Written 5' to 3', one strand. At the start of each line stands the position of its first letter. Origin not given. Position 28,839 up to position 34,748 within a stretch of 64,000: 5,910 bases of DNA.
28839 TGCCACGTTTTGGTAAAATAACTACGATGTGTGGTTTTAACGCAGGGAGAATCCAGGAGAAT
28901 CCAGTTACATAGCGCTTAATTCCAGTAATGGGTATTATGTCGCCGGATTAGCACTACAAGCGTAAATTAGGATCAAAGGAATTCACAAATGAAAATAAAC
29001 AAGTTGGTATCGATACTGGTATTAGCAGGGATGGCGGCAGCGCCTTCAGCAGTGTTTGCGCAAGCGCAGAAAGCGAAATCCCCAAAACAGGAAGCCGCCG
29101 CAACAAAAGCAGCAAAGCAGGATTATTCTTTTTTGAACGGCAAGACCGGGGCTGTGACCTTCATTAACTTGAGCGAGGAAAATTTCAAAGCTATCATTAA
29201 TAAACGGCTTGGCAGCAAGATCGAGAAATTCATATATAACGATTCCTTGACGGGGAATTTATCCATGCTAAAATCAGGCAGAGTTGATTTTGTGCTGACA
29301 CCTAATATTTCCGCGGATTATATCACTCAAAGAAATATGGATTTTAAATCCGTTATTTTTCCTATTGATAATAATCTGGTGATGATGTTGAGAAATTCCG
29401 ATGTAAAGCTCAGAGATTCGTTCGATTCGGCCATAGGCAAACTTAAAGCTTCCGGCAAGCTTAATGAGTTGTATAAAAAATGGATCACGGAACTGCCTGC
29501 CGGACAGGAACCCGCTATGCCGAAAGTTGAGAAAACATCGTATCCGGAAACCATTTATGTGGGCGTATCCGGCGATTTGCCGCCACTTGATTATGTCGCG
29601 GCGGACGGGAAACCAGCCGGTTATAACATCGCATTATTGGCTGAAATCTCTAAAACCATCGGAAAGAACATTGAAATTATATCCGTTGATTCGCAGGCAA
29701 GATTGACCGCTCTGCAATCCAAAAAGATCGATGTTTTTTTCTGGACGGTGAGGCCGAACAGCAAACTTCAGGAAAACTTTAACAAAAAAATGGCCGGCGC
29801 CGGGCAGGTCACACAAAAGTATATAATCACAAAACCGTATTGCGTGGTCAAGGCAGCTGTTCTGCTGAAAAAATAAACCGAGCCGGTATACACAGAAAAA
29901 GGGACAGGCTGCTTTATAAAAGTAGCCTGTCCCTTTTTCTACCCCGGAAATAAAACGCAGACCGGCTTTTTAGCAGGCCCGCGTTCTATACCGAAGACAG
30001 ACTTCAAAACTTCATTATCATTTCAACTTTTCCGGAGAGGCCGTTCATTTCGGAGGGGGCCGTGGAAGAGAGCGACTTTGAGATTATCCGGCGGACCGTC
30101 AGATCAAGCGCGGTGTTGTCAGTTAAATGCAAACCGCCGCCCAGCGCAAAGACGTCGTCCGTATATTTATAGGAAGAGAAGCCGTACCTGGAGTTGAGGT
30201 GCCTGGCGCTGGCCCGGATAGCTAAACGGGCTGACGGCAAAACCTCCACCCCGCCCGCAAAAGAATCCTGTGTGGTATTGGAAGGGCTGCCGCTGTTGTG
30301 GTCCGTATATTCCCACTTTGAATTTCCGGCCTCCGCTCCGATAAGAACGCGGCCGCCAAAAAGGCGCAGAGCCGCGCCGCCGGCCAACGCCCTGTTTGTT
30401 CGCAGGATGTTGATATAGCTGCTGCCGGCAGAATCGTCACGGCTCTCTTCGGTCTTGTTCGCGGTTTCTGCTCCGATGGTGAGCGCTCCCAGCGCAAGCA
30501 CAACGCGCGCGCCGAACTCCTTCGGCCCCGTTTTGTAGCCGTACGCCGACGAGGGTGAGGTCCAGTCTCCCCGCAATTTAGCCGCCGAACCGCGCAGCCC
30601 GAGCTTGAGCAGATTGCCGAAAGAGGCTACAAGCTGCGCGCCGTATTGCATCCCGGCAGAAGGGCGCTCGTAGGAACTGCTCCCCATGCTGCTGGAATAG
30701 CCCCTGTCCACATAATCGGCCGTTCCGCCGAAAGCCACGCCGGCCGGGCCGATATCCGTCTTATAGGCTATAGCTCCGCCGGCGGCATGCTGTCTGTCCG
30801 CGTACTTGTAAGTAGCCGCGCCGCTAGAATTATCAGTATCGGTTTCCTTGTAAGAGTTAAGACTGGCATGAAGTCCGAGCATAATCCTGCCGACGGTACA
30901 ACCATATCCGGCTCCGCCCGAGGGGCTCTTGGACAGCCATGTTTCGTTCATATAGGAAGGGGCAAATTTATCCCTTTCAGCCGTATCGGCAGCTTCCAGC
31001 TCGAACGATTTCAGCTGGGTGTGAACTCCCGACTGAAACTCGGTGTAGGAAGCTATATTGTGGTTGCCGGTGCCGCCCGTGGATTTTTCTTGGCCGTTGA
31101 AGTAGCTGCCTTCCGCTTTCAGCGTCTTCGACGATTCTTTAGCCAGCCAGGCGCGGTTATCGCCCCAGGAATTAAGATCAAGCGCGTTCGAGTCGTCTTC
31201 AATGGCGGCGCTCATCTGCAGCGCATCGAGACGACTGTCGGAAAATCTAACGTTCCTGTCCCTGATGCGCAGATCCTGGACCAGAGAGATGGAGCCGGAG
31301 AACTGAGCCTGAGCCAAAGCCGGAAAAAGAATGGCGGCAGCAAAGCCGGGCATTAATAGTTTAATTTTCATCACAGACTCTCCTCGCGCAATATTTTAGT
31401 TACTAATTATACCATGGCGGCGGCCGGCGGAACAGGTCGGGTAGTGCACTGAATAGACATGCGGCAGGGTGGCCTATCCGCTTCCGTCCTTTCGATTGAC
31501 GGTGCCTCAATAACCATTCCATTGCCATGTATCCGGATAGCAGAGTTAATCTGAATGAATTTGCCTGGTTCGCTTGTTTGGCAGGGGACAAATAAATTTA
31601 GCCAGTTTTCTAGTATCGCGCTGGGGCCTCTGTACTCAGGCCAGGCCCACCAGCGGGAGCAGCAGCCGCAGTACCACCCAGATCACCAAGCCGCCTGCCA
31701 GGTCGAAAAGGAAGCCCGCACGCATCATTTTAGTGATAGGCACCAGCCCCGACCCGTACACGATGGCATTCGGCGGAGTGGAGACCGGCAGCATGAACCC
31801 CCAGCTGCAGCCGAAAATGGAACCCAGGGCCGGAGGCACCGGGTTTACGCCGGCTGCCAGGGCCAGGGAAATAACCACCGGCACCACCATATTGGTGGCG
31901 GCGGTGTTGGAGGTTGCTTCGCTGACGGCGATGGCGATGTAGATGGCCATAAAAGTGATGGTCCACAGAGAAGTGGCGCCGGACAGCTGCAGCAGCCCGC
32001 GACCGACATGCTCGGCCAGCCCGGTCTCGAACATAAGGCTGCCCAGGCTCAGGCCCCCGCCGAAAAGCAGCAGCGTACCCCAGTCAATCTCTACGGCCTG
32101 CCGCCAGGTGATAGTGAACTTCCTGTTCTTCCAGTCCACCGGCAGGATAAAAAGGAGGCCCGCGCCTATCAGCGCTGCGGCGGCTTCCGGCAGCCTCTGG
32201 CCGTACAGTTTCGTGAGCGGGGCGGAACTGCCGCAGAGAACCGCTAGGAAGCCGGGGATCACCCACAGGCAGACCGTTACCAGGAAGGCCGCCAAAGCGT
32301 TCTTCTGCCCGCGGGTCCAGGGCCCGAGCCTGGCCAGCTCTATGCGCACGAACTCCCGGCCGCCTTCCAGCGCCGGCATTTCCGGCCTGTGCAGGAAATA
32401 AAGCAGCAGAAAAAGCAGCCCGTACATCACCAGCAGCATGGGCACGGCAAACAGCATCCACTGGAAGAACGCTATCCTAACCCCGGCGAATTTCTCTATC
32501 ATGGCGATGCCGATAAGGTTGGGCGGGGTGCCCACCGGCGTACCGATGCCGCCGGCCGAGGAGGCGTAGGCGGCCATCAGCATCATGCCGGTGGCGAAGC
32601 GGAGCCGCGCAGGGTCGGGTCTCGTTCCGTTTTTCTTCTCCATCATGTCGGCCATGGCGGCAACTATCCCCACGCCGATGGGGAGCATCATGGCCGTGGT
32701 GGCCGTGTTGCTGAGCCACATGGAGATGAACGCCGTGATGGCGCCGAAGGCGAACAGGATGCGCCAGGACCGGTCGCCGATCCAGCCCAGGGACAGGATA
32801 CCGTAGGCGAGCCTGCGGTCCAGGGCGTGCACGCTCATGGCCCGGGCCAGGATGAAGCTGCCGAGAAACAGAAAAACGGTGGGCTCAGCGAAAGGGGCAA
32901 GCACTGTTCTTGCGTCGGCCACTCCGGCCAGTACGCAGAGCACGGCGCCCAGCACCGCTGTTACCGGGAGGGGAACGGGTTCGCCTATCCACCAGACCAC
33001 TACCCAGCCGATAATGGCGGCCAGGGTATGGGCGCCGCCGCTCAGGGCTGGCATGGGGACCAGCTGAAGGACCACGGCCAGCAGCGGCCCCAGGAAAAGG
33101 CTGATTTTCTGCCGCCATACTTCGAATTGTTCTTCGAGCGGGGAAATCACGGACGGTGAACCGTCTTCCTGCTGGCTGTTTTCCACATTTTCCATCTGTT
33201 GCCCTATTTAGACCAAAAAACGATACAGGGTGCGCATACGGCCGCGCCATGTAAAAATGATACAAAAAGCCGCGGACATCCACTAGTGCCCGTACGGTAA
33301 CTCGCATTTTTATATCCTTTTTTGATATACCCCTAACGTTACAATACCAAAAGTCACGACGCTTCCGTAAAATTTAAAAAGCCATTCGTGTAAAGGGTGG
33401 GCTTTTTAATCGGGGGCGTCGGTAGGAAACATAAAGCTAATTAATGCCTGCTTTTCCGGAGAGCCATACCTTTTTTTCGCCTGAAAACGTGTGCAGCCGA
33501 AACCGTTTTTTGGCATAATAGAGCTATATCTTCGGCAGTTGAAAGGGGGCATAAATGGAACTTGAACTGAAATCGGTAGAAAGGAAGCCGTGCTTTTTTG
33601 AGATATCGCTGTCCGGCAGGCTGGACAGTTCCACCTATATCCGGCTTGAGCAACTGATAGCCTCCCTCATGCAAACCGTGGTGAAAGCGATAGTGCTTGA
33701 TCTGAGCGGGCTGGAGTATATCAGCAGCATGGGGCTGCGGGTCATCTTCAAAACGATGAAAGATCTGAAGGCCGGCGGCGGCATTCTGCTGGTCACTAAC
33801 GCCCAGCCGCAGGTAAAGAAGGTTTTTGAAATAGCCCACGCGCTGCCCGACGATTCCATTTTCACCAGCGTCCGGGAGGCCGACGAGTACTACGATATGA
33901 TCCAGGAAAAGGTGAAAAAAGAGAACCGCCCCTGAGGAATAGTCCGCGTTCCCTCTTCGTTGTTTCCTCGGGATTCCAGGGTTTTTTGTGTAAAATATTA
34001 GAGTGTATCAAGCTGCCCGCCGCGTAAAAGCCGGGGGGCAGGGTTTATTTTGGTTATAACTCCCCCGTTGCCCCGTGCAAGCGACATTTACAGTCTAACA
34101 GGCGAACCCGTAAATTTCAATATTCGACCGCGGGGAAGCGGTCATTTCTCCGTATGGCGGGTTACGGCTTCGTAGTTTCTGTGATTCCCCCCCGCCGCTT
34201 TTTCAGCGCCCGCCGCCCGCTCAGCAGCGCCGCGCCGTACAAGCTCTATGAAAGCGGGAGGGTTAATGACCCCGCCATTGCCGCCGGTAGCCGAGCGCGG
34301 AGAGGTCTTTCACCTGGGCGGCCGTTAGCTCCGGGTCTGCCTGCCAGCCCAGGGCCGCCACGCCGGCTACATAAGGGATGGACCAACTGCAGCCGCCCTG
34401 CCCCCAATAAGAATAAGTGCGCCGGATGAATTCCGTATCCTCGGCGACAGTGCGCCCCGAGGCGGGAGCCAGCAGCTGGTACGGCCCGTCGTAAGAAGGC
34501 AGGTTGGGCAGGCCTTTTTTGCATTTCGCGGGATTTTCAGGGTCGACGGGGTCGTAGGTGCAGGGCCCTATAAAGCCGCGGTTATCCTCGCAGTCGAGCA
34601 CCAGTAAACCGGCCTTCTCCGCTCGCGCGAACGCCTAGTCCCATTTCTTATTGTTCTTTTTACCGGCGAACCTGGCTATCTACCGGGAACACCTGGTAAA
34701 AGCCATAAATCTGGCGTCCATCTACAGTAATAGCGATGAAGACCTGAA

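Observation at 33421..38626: Head-to-tail array of IS91-family 3'-end relics, each next to one exported-protein gene or gene relic (cassette-like accretion island)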

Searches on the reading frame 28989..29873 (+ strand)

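Call 59: search_protein_families(library=pfam, proteins=[window:28989-29873:+], max_evalue=0.001)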
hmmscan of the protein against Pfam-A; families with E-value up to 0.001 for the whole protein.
window:28989-29873:+ (295 aa): 1 family
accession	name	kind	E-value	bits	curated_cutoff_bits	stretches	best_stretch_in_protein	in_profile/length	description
PF00497.25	SBP_bac_3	-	2.9e-22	79.3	26.4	2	190-259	2-71/132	Bacterial extracellular solute-binding proteins, family 3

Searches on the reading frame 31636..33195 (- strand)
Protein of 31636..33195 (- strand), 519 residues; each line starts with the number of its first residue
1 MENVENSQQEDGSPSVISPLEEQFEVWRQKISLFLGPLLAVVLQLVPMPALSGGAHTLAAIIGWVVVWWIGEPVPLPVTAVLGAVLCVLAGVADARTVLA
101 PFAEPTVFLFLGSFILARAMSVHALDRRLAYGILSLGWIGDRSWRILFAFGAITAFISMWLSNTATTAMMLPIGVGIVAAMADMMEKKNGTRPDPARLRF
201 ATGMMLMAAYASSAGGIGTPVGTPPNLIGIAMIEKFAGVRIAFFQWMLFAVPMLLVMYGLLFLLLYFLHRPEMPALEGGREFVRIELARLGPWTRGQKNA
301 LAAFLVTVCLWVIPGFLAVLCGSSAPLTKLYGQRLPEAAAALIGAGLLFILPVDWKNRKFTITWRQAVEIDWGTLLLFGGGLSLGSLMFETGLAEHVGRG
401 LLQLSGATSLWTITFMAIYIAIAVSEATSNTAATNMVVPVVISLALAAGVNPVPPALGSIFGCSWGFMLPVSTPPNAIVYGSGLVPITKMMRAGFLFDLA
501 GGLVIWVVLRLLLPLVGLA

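Call 22: find_homologous_proteins(query=window:31636-33195:-, max_evalue=1e-50)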
Query window:31636-33195:- (519 aa): 7919 proteins with E <= 1e-50 among 8000 candidates; the best 120 are listed.
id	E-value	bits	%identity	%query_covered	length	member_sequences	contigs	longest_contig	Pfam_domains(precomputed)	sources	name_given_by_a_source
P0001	0.0e+0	1127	100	100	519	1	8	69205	PF00939.26,PF03600.23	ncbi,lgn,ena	-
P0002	5.8e-287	971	84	98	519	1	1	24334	PF00939.26,PF03600.23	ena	-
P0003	9.1e-287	970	84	98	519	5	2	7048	PF00939.26,PF03600.23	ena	-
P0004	1.1e-286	970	84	100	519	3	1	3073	PF00939.26,PF03600.23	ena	-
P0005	1.8e-284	962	83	100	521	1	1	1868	PF00939.26,PF03600.23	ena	-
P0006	9.1e-282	954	84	100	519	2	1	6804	PF00939.26,PF03600.23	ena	-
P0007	1.2e-281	953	83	100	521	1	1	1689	PF00939.26,PF03600.23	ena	-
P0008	8.7e-279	944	83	98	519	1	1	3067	PF00939.26,PF03600.23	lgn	-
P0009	1.2e-278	943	81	98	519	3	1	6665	PF00939.26,PF03600.23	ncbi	-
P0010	3.3e-278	942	81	98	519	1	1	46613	PF00939.26,PF03600.23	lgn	-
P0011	5.0e-277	938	82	98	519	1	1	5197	PF00939.26,PF03600.23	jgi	jgi:sodium-dependent dicarboxylate transporter 2/3/5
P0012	2.9e-276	935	82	96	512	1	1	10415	PF00939.26,PF03600.23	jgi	jgi:sodium-dependent dicarboxylate transporter 2/3/5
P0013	5.5e-276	934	80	98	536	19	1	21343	PF00939.26,PF03600.23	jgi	jgi:sodium-dependent dicarboxylate transporter 2/3/5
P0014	1.1e-275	933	80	98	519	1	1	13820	PF00939.26,PF03600.23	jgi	jgi:solute carrier family 13 (sodium-dependent dicarboxylate transporter), member 2/3/5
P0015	5.1e-275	931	80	100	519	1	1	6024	PF00939.26,PF03600.23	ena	-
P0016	1.6e-274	930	83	95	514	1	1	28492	PF00939.26,PF03600.23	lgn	-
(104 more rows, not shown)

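Call 23: find_encoding_contigs(protein=P0002, flank=10000, max_places=2)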
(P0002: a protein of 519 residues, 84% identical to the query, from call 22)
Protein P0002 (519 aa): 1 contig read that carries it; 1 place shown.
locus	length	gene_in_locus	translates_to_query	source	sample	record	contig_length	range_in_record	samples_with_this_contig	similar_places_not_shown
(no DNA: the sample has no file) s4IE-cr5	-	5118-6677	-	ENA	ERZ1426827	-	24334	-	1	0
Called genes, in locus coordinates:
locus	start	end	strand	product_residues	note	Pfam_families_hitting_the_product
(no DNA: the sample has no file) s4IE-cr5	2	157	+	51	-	?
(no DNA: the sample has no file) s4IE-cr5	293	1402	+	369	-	PF03009:GDPD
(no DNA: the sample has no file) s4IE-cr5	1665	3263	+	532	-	PF00083:Sugar_tr, PF07690:MFS_1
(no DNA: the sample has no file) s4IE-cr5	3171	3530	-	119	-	-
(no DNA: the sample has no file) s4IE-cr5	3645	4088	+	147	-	PF08269:dCache_2, PF17200:sCache_2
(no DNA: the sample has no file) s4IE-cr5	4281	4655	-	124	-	-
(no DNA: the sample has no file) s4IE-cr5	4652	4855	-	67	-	-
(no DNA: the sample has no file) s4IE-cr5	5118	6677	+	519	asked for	PF00939:Na_sulph_symp, PF03600:CitMHS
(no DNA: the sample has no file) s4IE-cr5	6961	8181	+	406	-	-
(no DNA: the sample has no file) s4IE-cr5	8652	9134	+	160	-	-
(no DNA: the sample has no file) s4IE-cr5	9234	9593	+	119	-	-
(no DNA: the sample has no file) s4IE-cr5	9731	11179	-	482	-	PF05221:AdoHcyase, PF00670:AdoHcyase_NAD, PF02826:2-Hacid_dh_C, PF07991:KARI_N (weak)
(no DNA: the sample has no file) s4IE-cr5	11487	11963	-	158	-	PF04191:PEMT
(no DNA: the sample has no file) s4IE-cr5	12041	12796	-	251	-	PF13183:Fer4_8 (faint), PF12837:Fer4_6 (faint), PF13237:Fer4_10 (weak), PF00037:Fer4 (faint), PF12838:Fer4_7 (weak), PF13187:Fer4_9 (faint), PF01058:Oxidored_q6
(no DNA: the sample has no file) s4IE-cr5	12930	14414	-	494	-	PF00346:Complex1_49kDa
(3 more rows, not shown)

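Call 24: find_encoding_contigs(protein=P0010, flank=10000, max_places=2)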
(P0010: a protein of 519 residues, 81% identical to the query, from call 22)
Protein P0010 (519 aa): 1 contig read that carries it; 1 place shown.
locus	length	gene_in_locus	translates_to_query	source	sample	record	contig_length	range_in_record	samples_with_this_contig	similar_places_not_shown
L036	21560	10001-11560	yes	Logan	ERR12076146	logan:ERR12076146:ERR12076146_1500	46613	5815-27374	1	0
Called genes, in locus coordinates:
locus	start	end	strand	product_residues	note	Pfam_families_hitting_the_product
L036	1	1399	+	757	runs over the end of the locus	-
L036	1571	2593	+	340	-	-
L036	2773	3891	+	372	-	PF13439:Glyco_transf_4, PF13579:Glyco_trans_4_4, PF13477:Glyco_trans_4_2 (weak), PF20706:GT4-conflict, PF00534:Glycos_transf_1, PF13692:Glyco_trans_1_4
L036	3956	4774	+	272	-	PF00535:Glycos_transf_2, PF10111:Glyco_tranf_2_2, PF13641:Glyco_tranf_2_3, PF13632:Glyco_trans_2_3 (weak)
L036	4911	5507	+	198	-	PF01612:DNA_pol_A_exo1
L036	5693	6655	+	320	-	PF02219:MTHFR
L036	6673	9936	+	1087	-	PF02574:S-methyl_trans, PF00809:Pterin_bind, PF02607:B12-binding_2, PF02310:B12-binding, PF02965:Met_synt_B12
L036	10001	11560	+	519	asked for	PF00939:Na_sulph_symp, PF03600:CitMHS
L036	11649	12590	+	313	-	PF02562:PhoH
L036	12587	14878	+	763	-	PF07697:7TMR-HDED, PF07698:7TM-7TMR_HD, PF01966:HD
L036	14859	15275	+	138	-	PF02130:YbeY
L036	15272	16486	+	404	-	PF00571:CBS, PF03471:CorC_HlyC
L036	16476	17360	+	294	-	PF00009:GTP_EFTU, PF02421:FeoB_N, PF03193:RsgA_GTPase (faint), PF00350:Dynamin_N (faint), PF01926:MMR_HSR1, PF07650:KH_2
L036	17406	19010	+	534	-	PF00672:HAMP (weak), PF00512:HisKA, PF02518:HATPase_c, PF14501:HATPase_c_5 (weak)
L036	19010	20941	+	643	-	PF13623:SurA_N_2, PF13624:SurA_N_3, PF27392:TP_0929_3rd (faint), PF13145:Rotamase_2 (weak), PF13616:Rotamase_3 (weak), PF00639:Rotamase, PF13145:Rotamase_2 (weak)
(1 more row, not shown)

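Call 25: find_encoding_contigs(protein=P0016, flank=10000, max_places=2)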
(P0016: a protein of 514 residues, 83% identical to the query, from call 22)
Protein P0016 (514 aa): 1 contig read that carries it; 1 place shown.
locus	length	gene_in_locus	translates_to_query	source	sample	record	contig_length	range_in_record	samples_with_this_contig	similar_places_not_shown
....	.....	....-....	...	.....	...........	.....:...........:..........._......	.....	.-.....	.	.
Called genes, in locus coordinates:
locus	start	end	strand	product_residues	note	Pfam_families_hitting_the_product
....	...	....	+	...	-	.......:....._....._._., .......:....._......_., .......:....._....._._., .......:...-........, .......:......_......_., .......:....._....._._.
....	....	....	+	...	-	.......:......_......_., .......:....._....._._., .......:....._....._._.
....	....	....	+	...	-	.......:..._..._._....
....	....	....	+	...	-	-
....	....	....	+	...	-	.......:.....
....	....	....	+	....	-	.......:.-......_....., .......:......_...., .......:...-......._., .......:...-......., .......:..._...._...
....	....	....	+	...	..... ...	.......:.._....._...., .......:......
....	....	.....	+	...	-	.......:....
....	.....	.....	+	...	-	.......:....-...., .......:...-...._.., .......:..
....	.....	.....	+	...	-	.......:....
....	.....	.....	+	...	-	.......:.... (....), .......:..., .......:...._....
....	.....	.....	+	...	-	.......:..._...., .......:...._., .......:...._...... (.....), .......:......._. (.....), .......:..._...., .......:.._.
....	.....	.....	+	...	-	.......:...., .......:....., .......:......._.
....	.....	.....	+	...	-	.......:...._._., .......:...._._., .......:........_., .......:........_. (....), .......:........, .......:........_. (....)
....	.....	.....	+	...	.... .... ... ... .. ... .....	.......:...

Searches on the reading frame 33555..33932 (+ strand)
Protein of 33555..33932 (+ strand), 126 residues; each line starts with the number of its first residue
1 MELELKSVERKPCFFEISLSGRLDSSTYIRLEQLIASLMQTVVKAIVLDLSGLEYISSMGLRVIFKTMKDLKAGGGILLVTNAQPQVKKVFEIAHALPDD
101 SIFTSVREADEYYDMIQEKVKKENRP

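Call 20: search_protein_families(library=pfam, proteins=[window:33555-33932:+], max_evalue=0.01)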
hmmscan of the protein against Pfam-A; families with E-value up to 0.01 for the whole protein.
window:33555-33932:+ (126 aa): 2 families
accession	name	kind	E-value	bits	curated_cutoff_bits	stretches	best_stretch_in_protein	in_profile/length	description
PF01740.26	STAS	-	1.1e-17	64.1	22.6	1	9-109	5-106/106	STAS domain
PF13466.11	STAS_2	-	3.2e-09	37.3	29.2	1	17-93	1-76/80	STAS domain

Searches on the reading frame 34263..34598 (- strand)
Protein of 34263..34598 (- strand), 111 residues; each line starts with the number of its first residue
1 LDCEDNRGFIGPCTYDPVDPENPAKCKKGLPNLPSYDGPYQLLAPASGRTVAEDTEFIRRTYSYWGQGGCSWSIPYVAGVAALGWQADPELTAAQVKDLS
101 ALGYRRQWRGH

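Call 20: search_protein_families(library=pfam, proteins=[window:34263-34598:-], max_evalue=0.01)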
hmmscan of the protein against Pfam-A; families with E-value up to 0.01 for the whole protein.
window:34263-34598:- (111 aa): 1 family
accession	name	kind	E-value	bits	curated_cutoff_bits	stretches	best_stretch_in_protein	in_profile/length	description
PF00082.27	Peptidase_S8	-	0.0025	17.6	21.8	1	63-99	232-268/288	Subtilase family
